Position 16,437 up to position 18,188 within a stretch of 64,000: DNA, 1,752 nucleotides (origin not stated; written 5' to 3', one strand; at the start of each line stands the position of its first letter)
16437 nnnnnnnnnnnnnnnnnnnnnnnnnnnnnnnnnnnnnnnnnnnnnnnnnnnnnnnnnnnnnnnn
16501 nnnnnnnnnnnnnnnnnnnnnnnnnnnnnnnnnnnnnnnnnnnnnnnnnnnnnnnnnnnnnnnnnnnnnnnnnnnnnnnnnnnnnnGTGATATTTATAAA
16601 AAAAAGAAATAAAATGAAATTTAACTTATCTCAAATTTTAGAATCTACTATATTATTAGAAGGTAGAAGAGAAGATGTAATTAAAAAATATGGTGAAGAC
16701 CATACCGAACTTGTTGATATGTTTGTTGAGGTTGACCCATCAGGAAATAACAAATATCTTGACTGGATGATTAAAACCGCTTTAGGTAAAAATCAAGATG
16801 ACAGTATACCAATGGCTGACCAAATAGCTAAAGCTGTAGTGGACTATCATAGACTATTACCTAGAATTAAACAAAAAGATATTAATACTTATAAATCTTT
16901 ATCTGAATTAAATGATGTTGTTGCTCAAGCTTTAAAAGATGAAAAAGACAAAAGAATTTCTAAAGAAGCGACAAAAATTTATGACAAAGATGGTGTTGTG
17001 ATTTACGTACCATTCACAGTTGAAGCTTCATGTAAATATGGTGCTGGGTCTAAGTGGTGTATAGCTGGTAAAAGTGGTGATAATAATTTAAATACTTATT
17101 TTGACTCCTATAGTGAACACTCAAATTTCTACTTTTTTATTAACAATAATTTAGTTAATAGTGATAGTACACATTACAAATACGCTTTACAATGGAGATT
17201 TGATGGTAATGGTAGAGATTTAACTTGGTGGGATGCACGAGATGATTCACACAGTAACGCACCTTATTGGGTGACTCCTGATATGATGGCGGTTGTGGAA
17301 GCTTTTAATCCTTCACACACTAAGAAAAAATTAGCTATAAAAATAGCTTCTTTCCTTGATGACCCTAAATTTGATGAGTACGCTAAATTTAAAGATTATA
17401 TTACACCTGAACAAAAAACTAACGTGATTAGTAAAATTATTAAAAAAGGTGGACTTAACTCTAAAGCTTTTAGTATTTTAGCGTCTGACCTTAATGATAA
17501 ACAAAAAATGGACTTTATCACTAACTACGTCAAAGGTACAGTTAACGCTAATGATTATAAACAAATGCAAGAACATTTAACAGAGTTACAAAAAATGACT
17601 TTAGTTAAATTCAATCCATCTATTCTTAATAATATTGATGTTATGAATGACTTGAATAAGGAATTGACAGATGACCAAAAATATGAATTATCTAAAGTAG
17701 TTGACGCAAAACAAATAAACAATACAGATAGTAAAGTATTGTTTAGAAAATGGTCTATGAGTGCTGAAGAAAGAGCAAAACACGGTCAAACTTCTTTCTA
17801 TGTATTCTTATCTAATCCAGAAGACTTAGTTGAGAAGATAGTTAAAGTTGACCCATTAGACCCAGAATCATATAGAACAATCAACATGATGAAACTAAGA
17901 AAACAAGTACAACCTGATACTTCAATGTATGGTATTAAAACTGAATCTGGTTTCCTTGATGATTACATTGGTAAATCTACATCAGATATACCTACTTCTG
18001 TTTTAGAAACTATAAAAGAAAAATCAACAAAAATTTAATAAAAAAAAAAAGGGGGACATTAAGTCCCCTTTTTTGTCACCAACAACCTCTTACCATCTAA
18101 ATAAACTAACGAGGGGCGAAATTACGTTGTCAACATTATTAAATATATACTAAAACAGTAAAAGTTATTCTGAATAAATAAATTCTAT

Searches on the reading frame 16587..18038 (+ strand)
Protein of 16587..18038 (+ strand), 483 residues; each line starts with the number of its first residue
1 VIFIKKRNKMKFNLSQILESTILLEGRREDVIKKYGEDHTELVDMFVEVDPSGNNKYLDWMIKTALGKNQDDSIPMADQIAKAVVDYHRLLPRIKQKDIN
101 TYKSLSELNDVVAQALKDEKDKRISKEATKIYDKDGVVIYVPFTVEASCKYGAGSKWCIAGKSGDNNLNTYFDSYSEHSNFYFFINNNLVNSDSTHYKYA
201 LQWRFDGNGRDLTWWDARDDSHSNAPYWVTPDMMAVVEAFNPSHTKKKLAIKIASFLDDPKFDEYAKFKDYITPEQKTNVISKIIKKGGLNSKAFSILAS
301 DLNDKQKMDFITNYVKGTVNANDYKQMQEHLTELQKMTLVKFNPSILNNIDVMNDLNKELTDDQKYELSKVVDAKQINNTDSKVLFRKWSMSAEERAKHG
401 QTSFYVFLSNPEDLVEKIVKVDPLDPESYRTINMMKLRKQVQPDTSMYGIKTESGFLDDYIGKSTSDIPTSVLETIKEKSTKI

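Call 11: search_protein_families(library=pfam, proteins=[window:16587-18038:+], max_evalue=0.001)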
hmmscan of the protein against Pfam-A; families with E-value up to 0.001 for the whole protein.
window:16587-18038:+ (483 aa): 0 families

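Call 19: search_protein_families(library=phrogs, proteins=[window:16587-18038:+], max_evalue=0.001)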
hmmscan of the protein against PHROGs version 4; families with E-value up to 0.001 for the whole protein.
window:16587-18038:+ (483 aa): 2 families
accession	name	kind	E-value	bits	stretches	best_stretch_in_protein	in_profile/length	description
phrog_28193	-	unknown function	7.1e-07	29.4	1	131-187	109-164/681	-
phrog_17056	-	unknown function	5.2e-06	27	1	107-188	100-180/420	-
